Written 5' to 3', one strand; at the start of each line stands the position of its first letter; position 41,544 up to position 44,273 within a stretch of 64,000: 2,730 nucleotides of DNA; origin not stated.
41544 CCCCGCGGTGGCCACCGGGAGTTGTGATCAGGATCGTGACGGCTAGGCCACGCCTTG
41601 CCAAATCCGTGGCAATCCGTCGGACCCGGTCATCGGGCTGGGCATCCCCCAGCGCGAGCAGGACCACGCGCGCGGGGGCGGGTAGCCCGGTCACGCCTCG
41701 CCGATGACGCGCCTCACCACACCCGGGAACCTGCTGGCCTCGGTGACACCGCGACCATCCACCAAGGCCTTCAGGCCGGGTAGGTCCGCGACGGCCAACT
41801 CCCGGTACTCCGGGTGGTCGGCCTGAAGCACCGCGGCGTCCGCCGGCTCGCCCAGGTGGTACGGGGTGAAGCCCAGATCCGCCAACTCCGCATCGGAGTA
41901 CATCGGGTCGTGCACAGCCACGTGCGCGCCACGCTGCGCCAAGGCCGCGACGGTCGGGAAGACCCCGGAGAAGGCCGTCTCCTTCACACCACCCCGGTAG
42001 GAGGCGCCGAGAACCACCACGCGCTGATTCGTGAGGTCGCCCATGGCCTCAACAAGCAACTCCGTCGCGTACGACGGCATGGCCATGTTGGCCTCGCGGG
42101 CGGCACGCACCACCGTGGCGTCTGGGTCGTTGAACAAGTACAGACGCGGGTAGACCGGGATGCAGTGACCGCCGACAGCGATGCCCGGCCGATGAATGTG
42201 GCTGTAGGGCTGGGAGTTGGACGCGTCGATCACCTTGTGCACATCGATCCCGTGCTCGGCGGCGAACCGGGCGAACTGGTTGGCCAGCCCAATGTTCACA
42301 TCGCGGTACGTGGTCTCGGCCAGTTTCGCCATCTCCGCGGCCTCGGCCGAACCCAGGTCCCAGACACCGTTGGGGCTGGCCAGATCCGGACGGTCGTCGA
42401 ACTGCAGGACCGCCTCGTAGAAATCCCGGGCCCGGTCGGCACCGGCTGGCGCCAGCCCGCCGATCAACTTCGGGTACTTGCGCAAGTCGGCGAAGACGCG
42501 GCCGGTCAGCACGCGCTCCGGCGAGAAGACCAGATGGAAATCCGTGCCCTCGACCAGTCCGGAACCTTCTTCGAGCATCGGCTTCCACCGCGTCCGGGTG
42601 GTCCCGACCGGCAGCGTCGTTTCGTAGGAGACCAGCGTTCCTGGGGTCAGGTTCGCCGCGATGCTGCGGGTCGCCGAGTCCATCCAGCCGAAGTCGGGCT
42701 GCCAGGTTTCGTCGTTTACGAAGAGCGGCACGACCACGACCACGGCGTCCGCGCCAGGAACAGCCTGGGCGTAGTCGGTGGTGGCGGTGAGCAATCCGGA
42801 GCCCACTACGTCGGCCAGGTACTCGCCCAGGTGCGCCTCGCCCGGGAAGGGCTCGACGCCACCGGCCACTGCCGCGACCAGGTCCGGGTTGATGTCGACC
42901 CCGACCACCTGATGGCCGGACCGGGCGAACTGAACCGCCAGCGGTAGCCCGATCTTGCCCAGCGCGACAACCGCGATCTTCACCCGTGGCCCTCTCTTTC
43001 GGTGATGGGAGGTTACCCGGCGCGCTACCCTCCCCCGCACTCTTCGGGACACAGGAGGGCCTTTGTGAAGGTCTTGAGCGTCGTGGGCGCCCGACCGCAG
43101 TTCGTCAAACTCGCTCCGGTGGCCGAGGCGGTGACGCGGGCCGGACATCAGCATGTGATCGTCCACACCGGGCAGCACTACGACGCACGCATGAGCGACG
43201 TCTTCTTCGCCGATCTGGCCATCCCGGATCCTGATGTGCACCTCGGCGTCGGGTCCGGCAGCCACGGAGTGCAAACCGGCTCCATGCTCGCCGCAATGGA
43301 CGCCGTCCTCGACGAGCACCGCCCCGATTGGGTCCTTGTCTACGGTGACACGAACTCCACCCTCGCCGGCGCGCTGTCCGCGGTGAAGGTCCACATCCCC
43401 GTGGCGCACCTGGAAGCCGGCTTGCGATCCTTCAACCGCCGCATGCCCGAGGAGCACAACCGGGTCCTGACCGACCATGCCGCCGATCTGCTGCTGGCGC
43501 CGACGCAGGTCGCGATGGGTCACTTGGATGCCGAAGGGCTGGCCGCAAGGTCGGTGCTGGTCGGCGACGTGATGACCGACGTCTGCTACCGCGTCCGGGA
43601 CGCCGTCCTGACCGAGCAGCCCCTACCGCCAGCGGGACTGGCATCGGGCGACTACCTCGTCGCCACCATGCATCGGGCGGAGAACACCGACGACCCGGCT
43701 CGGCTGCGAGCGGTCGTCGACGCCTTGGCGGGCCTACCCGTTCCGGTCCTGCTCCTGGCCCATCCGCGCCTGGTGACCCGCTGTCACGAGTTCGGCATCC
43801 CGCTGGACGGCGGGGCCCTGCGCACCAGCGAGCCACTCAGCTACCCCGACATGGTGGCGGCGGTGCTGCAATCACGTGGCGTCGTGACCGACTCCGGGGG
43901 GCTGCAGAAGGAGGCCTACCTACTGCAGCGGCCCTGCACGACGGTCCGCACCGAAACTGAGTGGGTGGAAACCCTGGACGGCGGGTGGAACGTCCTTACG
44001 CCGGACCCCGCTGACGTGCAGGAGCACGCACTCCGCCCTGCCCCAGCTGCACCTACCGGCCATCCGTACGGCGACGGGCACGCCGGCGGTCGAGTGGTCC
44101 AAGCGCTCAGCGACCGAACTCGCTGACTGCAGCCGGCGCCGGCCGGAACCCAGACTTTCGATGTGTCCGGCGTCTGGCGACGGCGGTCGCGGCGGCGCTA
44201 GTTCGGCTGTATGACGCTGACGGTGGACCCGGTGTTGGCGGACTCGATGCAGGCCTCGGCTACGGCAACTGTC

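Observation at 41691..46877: Complete WbpA/B/E/D/I-type pathway for UDP-2,3-diacetamido-2,3-dideoxy-D-mannuronic acid in a Gram-positive high-GC genome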

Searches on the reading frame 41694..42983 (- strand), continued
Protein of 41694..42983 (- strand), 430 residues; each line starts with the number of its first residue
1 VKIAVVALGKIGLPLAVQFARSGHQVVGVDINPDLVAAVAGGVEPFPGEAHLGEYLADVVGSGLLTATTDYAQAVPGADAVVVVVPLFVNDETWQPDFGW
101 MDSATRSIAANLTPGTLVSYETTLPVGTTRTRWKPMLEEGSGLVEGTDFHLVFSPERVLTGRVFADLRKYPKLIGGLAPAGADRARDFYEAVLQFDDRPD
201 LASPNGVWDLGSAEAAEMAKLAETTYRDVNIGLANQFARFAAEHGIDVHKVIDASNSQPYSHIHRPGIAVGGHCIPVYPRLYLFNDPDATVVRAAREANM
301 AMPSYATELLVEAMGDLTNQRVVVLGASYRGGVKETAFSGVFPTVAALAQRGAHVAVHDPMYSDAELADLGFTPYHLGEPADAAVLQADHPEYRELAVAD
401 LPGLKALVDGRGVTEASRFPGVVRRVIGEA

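Call 73: search_solved_structures(query=window:41694-42983:-, max_evalue=1e-35, show_alignments=4)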
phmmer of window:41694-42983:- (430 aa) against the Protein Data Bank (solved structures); distinct sequences matched with E-value up to 1e-35: 4.
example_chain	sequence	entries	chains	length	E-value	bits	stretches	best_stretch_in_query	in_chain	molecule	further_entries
4r16_A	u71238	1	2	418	1e-65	225.6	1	1-417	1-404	418aa long hypothetical UDP-N-acetyl-D-mannosaminuronic acid dehydrogenase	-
3ojl_A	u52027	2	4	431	6.3e-51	176.9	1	2-416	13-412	Cap5O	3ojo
4xr9_A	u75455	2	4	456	6.3e-44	153.8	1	1-396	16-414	CalS8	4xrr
3g79_A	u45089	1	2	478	4.9e-40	141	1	2-421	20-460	NDP-N-acetyl-D-galactosaminuronic acid dehydrogenase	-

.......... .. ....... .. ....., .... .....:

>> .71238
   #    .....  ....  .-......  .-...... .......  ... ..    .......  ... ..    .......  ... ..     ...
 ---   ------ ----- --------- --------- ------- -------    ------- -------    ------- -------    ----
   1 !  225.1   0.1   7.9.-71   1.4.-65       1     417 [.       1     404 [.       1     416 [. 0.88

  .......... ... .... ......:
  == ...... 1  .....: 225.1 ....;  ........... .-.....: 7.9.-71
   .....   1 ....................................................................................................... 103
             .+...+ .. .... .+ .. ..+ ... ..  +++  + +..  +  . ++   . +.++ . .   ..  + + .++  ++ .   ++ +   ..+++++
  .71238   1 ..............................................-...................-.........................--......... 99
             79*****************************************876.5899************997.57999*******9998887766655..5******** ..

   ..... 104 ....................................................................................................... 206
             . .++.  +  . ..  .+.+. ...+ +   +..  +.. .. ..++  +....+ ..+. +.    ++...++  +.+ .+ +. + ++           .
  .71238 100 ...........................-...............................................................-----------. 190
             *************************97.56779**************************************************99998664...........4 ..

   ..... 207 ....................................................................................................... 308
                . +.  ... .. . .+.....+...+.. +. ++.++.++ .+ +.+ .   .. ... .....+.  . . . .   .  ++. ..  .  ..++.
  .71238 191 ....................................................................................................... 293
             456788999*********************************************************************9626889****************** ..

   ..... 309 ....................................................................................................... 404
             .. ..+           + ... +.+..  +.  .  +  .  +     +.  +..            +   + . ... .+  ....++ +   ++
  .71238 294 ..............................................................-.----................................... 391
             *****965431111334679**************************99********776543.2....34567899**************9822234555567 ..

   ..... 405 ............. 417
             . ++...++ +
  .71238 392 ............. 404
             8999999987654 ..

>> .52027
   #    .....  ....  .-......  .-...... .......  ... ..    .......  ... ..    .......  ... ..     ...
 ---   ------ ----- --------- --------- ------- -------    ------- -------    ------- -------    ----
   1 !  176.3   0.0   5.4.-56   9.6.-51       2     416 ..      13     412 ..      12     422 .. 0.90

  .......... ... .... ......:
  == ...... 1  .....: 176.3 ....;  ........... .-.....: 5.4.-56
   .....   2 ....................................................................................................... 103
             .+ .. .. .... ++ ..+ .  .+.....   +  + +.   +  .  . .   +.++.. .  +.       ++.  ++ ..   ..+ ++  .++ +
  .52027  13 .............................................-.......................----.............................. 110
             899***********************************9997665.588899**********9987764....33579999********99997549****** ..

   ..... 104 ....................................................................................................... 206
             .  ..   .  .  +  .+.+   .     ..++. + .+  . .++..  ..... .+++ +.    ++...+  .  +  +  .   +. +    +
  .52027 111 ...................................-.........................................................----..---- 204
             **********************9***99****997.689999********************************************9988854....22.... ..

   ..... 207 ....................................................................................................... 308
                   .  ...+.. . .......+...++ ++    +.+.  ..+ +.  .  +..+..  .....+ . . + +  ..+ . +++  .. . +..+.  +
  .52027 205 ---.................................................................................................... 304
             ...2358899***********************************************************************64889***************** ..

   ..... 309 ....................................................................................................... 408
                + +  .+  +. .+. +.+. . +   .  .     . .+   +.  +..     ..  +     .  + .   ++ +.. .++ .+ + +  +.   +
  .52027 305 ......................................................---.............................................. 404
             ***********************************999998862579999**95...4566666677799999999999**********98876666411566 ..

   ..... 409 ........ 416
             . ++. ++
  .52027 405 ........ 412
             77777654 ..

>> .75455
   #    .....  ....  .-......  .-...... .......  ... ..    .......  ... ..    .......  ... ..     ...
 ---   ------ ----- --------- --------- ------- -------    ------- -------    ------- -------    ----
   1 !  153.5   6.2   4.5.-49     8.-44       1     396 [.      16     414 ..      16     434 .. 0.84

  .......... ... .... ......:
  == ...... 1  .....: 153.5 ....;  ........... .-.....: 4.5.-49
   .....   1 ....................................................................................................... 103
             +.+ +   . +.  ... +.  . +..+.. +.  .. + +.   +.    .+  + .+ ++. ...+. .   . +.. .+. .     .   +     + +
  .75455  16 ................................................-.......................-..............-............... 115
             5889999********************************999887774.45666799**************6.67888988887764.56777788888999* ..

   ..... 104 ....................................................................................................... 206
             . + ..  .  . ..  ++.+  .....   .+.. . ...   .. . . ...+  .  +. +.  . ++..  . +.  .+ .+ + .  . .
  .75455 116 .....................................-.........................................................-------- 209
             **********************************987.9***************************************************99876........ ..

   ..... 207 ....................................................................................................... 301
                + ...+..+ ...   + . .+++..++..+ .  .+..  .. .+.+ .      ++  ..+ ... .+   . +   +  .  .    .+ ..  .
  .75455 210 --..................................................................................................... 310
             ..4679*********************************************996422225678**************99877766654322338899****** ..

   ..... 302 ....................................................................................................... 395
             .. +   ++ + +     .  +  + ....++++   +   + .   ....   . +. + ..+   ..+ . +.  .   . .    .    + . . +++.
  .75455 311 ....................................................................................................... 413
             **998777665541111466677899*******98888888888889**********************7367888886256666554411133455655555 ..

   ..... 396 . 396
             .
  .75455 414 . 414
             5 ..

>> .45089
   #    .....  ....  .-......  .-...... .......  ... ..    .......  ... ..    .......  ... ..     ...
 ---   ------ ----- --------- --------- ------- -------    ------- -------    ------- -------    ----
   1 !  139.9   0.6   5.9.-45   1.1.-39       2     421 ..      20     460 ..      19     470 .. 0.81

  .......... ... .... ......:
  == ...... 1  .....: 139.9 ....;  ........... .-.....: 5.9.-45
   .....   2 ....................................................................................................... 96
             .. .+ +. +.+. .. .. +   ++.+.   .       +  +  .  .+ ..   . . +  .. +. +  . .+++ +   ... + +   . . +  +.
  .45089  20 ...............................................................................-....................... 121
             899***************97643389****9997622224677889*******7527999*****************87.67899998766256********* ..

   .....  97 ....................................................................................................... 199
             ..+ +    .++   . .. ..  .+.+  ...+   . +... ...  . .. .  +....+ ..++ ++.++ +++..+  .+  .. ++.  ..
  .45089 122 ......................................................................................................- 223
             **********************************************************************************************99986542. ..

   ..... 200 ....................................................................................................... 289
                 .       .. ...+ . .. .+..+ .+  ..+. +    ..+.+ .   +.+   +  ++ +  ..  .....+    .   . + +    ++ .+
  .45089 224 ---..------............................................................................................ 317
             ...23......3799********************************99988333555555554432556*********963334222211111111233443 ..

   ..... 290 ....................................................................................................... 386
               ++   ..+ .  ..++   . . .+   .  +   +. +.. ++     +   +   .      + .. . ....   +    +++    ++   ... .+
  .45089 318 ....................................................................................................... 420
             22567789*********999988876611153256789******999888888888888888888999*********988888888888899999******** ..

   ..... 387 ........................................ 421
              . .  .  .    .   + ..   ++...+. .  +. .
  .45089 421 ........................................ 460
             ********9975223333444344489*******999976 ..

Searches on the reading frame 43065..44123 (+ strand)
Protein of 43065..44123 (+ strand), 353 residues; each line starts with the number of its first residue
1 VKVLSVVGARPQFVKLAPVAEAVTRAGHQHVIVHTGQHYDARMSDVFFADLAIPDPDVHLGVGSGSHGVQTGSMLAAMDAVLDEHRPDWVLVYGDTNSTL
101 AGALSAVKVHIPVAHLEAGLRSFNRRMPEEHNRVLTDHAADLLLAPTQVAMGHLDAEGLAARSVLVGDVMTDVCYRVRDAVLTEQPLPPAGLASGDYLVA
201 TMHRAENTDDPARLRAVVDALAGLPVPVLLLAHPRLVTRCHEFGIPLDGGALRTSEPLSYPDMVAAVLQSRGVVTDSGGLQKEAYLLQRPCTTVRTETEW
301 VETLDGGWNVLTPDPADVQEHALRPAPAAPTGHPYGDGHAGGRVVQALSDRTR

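Call 6: search_protein_families(library=ncbifam, proteins=[window:43065-44123:+], max_evalue=0.00001)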
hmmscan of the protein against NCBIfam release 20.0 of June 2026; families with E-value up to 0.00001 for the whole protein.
window:43065-44123:+ (353 aa): 2 families
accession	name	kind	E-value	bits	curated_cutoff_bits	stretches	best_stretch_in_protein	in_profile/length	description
TIGR00236.1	wecB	equivalog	2.5e-74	250.6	210.15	1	1-349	1-363/366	non-hydrolyzing UDP-N-acetylglucosamine 2-epimerase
TIGR03568.1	NeuC_NnaA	equivalog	5.8e-09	35.3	235.9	1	2-123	2-130/365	UDP-N-acetylglucosamine 2-epimerase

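Call 7: search_protein_families(library=pfam, proteins=[window:43065-44123:+], max_evalue=0.001)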
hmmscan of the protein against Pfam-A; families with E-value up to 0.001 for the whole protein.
window:43065-44123:+ (353 aa): 1 family
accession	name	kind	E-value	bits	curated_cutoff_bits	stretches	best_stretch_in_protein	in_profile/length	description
PF02350.25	Epimerase_2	-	1.6e-88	297.3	30.6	1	26-348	6-346/347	UDP-N-acetylglucosamine 2-epimerase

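Call 13: search_solved_structures(query=window:43065-44123:+, max_evalue=1e-10)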
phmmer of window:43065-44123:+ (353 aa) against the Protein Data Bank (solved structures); distinct sequences matched with E-value up to 1e-10: 24.
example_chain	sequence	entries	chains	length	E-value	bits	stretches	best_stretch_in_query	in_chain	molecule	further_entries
8sxv_A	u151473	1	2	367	1.3e-106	360.3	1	1-350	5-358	UDP-2,3-diacetamido-2,3-dideoxy-glucuronic acid-2-epimerase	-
8sxy_A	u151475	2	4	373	1.3e-106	360.2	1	1-350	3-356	UDP-2,3-diacetamido-2,3-dideoxy-glucuronic acid-2-epimerase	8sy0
8sxw_A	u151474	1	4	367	6e-106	358.1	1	1-350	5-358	UDP-2,3-diacetamido-2,3-dideoxy-glucuronic acid-2-epimerase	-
8sy9_A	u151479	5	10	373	6.3e-106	358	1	1-350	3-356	UDP-2,3-diacetamido-2,3-dideoxy-glucuronic acid-2-epimerase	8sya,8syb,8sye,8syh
8syd_A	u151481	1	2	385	7.1e-106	357.8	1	1-350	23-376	UDP-2,3-diacetamido-2,3-dideoxy-glucuronic acid-2-epimerase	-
4neq_A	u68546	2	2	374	1.2e-71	245.2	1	1-348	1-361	UDP-N-acetylglucosamine 2-epimerase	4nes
7ya2_A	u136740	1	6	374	2.3e-47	165.4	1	1-308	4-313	Capsular polysaccharide synthesis enzyme CapG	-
4hwg_A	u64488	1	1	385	5.4e-47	164.2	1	1-313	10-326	UDP-N-acetylglucosamine 2-epimerase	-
5dld_A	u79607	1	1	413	6e-35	124.6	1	2-349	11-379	UDP-N-Acetylglucosamine 2-epimerase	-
5enz_A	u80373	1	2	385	1.4e-33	120.1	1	2-346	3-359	UDP-GlcNAc 2-epimerase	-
1o6c_A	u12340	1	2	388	1.8e-32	116.4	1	1-348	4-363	UDP-N-acetylglucosamine 2-epimerase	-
4fkz_A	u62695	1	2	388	1.8e-32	116.4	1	1-348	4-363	UDP-N-acetylglucosamine 2-epimerase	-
8ahe_A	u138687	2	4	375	6.7e-32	114.6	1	1-348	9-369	UDP-N-acetylglucosamine 2-epimerase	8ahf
3beo_A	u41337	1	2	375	6.7e-32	114.6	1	1-348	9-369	UDP-N-acetylglucosamine 2-epimerase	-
1f6d_A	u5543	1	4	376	9.2e-32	114.1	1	1-350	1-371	UDP-N-ACETYLGLUCOSAMINE 2-EPIMERASE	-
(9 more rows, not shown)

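Call 38: search_solved_structures(query=window:43065-44123:+, max_evalue=1e-60, show_alignments=2)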
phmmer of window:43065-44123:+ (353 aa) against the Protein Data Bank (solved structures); distinct sequences matched with E-value up to 1e-60: 6.
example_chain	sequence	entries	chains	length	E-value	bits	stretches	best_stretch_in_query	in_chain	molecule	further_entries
8sxv_A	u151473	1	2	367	1.3e-106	360.3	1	1-350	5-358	UDP-2,3-diacetamido-2,3-dideoxy-glucuronic acid-2-epimerase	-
8sxy_A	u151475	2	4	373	1.3e-106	360.2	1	1-350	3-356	UDP-2,3-diacetamido-2,3-dideoxy-glucuronic acid-2-epimerase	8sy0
8sxw_A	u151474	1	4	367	6e-106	358.1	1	1-350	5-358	UDP-2,3-diacetamido-2,3-dideoxy-glucuronic acid-2-epimerase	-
8sy9_A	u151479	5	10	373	6.3e-106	358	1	1-350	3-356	UDP-2,3-diacetamido-2,3-dideoxy-glucuronic acid-2-epimerase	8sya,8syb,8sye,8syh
8syd_A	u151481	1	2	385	7.1e-106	357.8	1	1-350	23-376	UDP-2,3-diacetamido-2,3-dideoxy-glucuronic acid-2-epimerase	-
4neq_A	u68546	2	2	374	1.2e-71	245.2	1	1-348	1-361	UDP-N-acetylglucosamine 2-epimerase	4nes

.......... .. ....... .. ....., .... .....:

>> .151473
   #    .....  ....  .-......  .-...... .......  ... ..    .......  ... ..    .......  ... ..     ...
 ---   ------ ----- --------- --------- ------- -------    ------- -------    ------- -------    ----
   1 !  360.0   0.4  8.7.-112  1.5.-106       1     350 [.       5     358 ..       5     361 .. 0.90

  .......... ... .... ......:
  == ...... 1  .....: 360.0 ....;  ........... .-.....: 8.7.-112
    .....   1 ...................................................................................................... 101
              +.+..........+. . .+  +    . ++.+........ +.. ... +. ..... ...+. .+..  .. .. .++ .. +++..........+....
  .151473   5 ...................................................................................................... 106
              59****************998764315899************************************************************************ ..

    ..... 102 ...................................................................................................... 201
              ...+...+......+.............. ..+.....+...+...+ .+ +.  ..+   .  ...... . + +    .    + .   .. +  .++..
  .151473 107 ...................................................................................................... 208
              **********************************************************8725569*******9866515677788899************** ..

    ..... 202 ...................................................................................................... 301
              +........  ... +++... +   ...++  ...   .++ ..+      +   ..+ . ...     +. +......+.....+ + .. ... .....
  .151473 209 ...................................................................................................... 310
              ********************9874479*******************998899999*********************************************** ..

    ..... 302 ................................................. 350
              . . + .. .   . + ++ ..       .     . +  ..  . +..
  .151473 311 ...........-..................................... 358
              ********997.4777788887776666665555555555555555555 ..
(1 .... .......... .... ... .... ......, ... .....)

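Call 43: list_cluster_members(proteins=[P0121, window:43065-44123:+, window:46287-46877:-])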
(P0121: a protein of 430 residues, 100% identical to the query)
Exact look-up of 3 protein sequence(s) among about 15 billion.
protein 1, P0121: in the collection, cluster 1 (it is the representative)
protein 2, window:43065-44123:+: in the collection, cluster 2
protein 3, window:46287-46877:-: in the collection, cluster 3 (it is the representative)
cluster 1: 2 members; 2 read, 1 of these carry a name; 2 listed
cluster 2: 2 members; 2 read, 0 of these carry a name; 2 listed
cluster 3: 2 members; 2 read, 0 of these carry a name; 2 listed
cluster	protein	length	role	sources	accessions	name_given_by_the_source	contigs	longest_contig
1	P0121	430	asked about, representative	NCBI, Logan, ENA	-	-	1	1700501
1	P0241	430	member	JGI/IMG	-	nucleotide sugar dehydrogenase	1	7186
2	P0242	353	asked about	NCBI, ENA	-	-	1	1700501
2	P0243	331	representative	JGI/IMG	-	-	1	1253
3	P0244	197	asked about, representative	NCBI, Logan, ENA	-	-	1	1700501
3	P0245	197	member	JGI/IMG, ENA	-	-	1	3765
